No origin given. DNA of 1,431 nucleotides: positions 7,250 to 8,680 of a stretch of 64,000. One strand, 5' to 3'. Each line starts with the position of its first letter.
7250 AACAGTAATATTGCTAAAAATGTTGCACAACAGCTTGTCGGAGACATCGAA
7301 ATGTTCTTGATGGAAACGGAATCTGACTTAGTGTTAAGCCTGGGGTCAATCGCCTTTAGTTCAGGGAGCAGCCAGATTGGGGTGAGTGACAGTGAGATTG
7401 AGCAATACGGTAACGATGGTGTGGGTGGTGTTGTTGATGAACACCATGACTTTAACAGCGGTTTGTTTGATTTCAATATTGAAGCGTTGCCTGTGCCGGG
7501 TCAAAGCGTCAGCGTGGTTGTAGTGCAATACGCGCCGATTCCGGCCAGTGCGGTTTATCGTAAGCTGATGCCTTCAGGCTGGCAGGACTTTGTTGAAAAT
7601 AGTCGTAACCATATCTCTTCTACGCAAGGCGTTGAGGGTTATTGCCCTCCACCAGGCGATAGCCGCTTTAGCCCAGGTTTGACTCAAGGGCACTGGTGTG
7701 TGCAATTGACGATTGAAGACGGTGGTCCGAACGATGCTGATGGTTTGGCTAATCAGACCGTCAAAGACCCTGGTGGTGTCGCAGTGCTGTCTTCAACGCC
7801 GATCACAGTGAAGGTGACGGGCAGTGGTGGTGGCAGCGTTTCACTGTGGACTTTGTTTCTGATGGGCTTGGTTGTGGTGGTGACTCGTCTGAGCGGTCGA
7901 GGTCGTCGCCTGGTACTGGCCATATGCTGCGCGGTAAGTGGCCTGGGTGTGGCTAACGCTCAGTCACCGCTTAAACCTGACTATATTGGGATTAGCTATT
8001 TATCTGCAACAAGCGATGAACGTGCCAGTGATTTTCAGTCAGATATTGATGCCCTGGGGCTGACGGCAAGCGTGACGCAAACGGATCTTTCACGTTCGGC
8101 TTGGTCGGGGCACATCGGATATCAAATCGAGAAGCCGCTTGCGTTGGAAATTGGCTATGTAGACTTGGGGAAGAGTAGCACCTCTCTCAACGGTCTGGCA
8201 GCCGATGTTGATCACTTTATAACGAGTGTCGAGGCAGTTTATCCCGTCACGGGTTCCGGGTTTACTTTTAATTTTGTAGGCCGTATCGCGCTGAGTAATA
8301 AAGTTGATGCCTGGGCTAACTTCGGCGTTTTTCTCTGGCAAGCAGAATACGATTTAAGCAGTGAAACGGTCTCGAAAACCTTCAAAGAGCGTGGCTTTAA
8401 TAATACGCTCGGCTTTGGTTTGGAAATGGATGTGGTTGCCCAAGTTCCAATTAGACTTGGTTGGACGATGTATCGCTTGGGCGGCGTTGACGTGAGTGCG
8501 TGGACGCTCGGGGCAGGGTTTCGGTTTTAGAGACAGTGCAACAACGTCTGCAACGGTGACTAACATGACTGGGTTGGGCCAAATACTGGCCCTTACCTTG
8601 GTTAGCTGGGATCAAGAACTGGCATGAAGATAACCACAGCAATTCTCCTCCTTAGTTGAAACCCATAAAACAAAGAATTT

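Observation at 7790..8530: Adhesin C-terminal sorting signal runs in frame into a signal peptide plus an OmpA-like beta-barrel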

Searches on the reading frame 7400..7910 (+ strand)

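Call 5: search_protein_families(library=ncbifam, proteins=[window:7400-7910:+], max_evalue=1)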
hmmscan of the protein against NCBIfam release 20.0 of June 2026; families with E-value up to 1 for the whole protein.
window:7400-7910:+ (170 aa): 2 families
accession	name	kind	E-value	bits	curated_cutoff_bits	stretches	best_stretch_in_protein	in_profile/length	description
NF041766.1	choice_anch_U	domain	2.4e-16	60.3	32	1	15-129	4-92/92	choice-of-anchor U domain-containing protein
TIGR03501.1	GlyGly_CTERM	domain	0.064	14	15.5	1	143-158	1-16/22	GlyGly-CTERM sorting domain-containing protein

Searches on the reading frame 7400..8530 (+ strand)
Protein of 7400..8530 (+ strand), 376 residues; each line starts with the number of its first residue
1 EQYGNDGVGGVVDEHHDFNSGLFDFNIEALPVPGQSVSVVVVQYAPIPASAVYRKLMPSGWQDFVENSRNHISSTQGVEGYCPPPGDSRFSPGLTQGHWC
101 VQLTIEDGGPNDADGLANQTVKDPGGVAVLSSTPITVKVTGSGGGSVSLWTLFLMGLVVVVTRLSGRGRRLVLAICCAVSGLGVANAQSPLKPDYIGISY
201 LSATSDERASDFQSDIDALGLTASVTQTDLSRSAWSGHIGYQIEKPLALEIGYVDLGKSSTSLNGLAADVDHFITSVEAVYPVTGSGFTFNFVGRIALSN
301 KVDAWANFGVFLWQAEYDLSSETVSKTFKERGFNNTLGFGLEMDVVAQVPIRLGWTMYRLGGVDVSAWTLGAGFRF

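Call 4: search_protein_families(library=pfam, proteins=[window:7400-8530:+], max_evalue=0.1)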
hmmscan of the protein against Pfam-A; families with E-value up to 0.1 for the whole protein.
window:7400-8530:+ (376 aa): 2 families
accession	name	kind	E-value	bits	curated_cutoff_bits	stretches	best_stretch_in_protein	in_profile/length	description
PF13505.12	OMP_b-brl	-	4.9e-11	43.5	28.7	1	175-376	2-175/175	Outer membrane protein beta-barrel domain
PF01389.23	OmpA_membrane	-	4.2e-10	40.1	21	1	224-354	26-145/180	OmpA-like transmembrane domain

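Call 6: find_homologous_proteins(query=window:7400-8527:+, max_evalue=0.001)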
Query window:7400-8527:+ (376 aa): 125 proteins with E <= 0.001 among 8000 candidates; the best 120 are listed.
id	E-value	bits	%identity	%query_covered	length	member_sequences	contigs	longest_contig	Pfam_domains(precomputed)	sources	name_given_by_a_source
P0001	3.2e-106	373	47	99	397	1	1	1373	PF13505.13,PF01389.24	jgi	-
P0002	4.8e-105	370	49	99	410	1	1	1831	PF13505.13,PF01389.24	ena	-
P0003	4.2e-85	304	42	94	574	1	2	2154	PF01389.24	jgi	jgi:hypothetical protein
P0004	2.8e-59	219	36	92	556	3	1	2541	PF13505.13,PF01389.24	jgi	jgi:large repetitive protein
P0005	4.0e-54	202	33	95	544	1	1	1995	PF13505.13,PF01389.24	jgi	jgi:large repetitive protein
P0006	2.1e-52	196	61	37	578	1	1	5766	PF22352.3,PF03160.21,PF18911.7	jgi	jgi:hypothetical protein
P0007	2.1e-52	196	34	97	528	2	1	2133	PF01389.24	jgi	jgi:hypothetical protein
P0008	8.4e-52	194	63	34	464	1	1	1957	-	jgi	jgi:hypothetical protein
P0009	1.2e-51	194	63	34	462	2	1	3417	-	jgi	jgi:hypothetical protein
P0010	1.7e-50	190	60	34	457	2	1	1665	-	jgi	jgi:hypothetical protein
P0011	4.5e-50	189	32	99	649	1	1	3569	PF13505.13,PF03160.21,PF01389.24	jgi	jgi:hypothetical protein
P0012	5.1e-50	188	57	43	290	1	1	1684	-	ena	-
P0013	6.4e-50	188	57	41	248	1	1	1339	-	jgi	jgi:hypothetical protein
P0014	7.1e-49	185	37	81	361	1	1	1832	PF01389.24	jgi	jgi:hypothetical protein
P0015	1.6e-48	184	60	35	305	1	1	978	-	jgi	jgi:hypothetical protein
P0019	7.3e-48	181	60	29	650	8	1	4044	PF17963.8,PF17892.8,PF13505.13,PF17803.8,PF01389.24,PF19076.7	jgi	-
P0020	3.1e-47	179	32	98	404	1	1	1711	PF13505.13,PF01389.24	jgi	-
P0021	3.9e-47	179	31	97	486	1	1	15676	PF13505.13,PF01389.24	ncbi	ncbi:MAG: hypothetical protein COA42_16410, partial [Alteromonadaceae bacterium]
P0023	2.9e-46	176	47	48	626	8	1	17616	PF17963.8,PF17892.8,PF13505.13,PF17803.8,PF01389.24,PF19076.7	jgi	-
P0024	7.7e-46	175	32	92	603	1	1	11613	PF13505.13,PF01389.24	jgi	jgi:hypothetical protein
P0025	1.3e-45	174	51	32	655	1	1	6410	PF17963.8,PF17892.8,PF13505.13,PF17803.8,PF01389.24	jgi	jgi:hypothetical protein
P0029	2.5e-45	173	29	82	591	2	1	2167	PF01389.24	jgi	jgi:large repetitive protein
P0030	1.3e-44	171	57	32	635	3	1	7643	PF17963.8,PF17892.8,PF13505.13,PF17803.8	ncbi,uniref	ncbi:Ig-like domain-containing protein, partial [Rheinheimera baltica]|uniref:Ig-like domain-contain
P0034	1.8e-42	164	32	89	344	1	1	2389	PF13505.13,PF01389.24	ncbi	-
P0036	3.5e-42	163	32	84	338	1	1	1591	PF13505.13,PF01389.24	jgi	-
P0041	1.4e-40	157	59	30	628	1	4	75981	PF17963.8,PF17892.8,PF17803.8,PF01389.24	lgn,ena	-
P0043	1.4e-39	154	31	79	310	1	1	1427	PF13505.13,PF01389.24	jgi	jgi:large repetitive protein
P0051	2.2e-37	147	60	26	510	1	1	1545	PF17963.8,PF17892.8,PF13505.13,PF17803.8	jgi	-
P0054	3.2e-37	146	53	33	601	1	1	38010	PF17963.8,PF17892.8,PF13505.13,PF17803.8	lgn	-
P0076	2.3e-32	130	63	19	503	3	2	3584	PF17963.8,PF17892.8,PF13505.13,PF17803.8,PF01389.24,PF19076.7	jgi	jgi:hypothetical protein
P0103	1.6e-26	111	45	31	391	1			PF13505.13,PF01389.24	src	-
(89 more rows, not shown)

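Call 10: find_related_loci(query=A1, collection=genome_contigs, flank=10000)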
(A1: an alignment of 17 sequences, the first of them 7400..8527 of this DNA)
Query A1 (376 aa) in genome_contigs; peptide patterns used: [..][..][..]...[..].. (x = any residue, [..] = any of these).
473 stretches matched a pattern; 462 encode a relative of the query (tblastn E <= 1e-3); the best 80 are kept; 79 distinct loci.
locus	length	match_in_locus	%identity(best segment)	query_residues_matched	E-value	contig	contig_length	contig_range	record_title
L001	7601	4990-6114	70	1-376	3e-167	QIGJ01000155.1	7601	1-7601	MAG: Gammaproteobacteria bacterium isolate SZUA-152 Ga0063293_10023981, whole genome shotgun sequence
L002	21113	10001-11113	52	1-376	1e-127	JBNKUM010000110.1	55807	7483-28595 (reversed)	MAG: Gammaproteobacteria bacterium isolate A1A2.bin.44.orig k141_34904, whole genome shotgun sequence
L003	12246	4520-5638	54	3-376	3e-123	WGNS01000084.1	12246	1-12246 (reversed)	MAG: Gammaproteobacteria bacterium isolate RI_283 c_000000147090, whole genome shotgun sequence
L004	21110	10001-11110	52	2-376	8e-119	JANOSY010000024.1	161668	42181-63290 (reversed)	MAG: Candidatus Tenderia sp. isolate VAR_39_metabat_422 VAR_39_k141_2055410, whole genome shotgun sequence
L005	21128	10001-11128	50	2-376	6e-114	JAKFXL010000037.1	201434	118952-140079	MAG: Gammaproteobacteria bacterium isolate ND3_Bin_17 ND3_0000005, whole genome shotgun sequence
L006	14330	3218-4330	48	3-376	6e-105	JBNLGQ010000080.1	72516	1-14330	MAG: Gammaproteobacteria bacterium isolate C1.bin.13.orig k141_1312161, whole genome shotgun sequence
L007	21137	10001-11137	44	3-376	2e-104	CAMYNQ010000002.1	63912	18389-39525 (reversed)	MAG: uncultured Chromatiaceae bacterium isolate FO_M_Gamma_043.1 genome assembly, contig: NODE_47_length_63912_cov_7.345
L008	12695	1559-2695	49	1-376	1e-123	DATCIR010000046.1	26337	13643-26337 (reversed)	MAG TPA_asm: Gammaproteobacteria bacterium isolate SMAG_U7864 k141_1561515, whole genome shotgun sequence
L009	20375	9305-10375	39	3-376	2e-81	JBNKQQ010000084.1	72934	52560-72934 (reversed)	MAG: Thiohalomonadales bacterium isolate G1.bin.10.orig k141_651784, whole genome shotgun sequence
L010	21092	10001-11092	41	21-376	3e-80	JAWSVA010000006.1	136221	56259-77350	MAG: Gammaproteobacteria bacterium isolate BHT14_PHBH_gam1 E6PHBHT2_contig_9, whole genome shotgun sequence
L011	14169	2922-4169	35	10-376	7e-78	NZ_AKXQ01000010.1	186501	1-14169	Moritella dasanensis ArB 0140 111.MD140.1_10, whole genome shotgun sequence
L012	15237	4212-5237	38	21-374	8e-72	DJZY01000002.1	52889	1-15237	MAG TPA_asm: Gammaproteobacteria bacterium UBA6940 UBA6940_contig_9995, whole genome shotgun sequence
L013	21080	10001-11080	38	13-371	2e-69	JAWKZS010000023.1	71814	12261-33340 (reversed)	MAG: Gammaproteobacteria bacterium isolate AC2.38 AC2.38.fa-23, whole genome shotgun sequence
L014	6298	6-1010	38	23-358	8e-66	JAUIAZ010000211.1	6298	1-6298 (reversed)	MAG: Gammaproteobacteria bacterium isolate 6_bin.2 NODE_12564_length_6298_cov_1.454383, whole genome shotgun sequence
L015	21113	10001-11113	49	3-376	8e-116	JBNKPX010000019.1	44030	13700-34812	MAG: Gammaproteobacteria bacterium isolate G1.bin.3.strict NODE_19_length_44030_cov_11.309899, whole genome shotgun sequ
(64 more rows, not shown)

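Call 32: predict_structure(alignment_id=A1)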
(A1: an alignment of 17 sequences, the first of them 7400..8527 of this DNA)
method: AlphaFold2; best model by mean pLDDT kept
length: 376 residues; sequences in the alignment: 17
mean_pLDDT: 83.8   pTM: 0.59
mean pLDDT of the five models: 83.8, 82.4, 81.3, 80.8, 79.3
residues with pLDDT >= 90: 205; 70-90: 106; 50-70: 37; < 50: 28
segments of 3 or more residues with pLDDT < 50: 1-10, 145-148, 176-188
pLDDT, mean of each block of 10 residues (from residue 1): 38 73 87 94 85 87 91 87 93 91 94 93 87 82 59 64 54 51 42 88 93 88 85 93 90 94 82 87 94 95 95 94 89 95 92 96 94 92
secondary structure, 60 per line:
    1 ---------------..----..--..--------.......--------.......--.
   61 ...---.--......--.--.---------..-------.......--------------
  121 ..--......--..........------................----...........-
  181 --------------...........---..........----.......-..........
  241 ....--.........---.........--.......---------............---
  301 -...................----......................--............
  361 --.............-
elements in order: E36-42 E51-57 E60-63 E70-75 E100-106 E125-130 E133-142 H149-164 H169-179 E195-205 H209-218 E223-229 E231-244 E247-255 E259-267 H270-276 E286-297 E302-320 E325-346 E349-360 E363-375

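Call 35: fold_search(model_id=the predicted structure, library=pdb)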
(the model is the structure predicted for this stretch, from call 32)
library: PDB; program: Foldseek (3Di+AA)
matches with E <= 10: 1174; with E <= 0.001: 27
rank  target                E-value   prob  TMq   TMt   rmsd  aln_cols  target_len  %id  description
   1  9fzd_A                1.0e-09  1.00  0.35  0.73   4.3       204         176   15  Structure of OmpA-long in complex with nanobody Nb39 (released 2024-07-17)
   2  9fzc_A                2.0e-09  1.00  0.34  0.71   5.8       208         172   14  Structure of OmpA-short in complex with nanobody Nb01 (released 2024-07-17)
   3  3qra                  1.2e-07  1.00  0.31  0.68   5.1       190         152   14  The crystal structure of Ail, the attachment invasion locus protein of Yersinia pestis (released 2011-11-23)
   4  3qrc_A                6.3e-07  1.00  0.31  0.68   4.9       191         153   12  The crystal structure of Ail, the attachment invasion locus protein of Yersinia pestis, in complex with the heparin an (released 2011-11-23)
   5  2n2l_MODEL_1_A        1.3e-06  1.00  0.28  0.60   6.2       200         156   14  NMR structure of yersinia pestis ail (attachment invasion locus) in decylphosphocholine micelles calculated wi (released 2015-07-22)
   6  3qrc_B                1.9e-06  1.00  0.30  0.66   6.5       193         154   14  The crystal structure of Ail, the attachment invasion locus protein of Yersinia pestis, in complex with the heparin an (released 2011-11-23)
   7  1qjp                  2.1e-06  1.00  0.30  0.76   6.6       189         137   13  HIGH RESOLUTION STRUCTURE OF THE OUTER MEMBRANE PROTEIN A (OMPA) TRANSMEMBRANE DOMAIN (released 2000-06-30)
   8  1qj9                  2.1e-06  1.00  0.29  0.63   7.4       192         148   13  CRYSTAL STRUCTURE OF THE OUTER MEMBRANE PROTEIN OMPX FROM ESCHERICHIA COLI (released 1999-10-06)
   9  1p4t                  2.4e-06  1.00  0.29  0.66   5.9       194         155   12  Crystal structure of Neisserial surface protein A (NspA) (released 2003-07-22)
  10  4rlc                  5.5e-06  1.00  0.28  0.70   7.4       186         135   13  Crystal structure of the N-terminal beta-barrel domain of Pseudomonas aeruginosa OprF (released 2015-04-22)
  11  2m06_MODEL_1_A        2.2e-05  1.00  0.25  0.55   8.1       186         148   14  NMR structure of OmpX in phopspholipid nanodiscs (released 2012-12-12)
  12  2mnh_MODEL_1_A        4.3e-05  1.00  0.26  0.60   8.8       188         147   12  Refined structure of outer membrane protein x in nanodisc by measuring residual dipolar couplings (released 2015-03-18)
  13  2vdf                  4.3e-05  1.00  0.21  0.31  14.5       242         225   12  Structure of the OpcA adhesion from Neisseria meningitidis determined by crystallization from the cubic mesophase (released 2007-10-23)
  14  9nh2_A                5.3e-05  1.00  0.35  0.56   6.4       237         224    7  In situ cryo-EM structure of porin III of the Legionella Dot/Icm T4SS machine (released 2025-09-17)
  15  7xw0_A                8.3e-05  1.00  0.28  0.37   8.8       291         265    8  Crystal structure of pOmpT (released 2023-05-31)
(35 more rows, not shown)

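Call 50: find_encoding_contigs(protein=P0034, flank=3000, max_places=3)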
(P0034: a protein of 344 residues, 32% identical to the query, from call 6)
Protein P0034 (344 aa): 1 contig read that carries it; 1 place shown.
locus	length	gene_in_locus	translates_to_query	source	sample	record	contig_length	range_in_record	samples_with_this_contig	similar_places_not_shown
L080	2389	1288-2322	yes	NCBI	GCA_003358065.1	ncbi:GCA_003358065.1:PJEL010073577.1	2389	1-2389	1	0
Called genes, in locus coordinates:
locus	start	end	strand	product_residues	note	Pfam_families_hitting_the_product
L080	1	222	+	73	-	?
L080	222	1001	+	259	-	-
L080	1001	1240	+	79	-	-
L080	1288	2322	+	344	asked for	PF13505:OMP_b-brl, PF01389:OmpA_membrane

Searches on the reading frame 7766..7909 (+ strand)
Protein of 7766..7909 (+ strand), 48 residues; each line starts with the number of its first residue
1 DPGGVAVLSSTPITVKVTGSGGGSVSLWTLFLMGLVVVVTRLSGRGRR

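Call 40: search_protein_families(library=ncbifam, proteins=[window:7766-7909:+], max_evalue=10)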
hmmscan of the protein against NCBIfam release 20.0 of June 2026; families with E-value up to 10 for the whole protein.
seq(48 aa): 1 family
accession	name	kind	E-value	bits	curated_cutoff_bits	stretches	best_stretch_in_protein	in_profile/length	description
TIGR03501.1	GlyGly_CTERM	domain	0.0069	17.1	15.5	1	21-36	1-16/22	GlyGly-CTERM sorting domain-containing protein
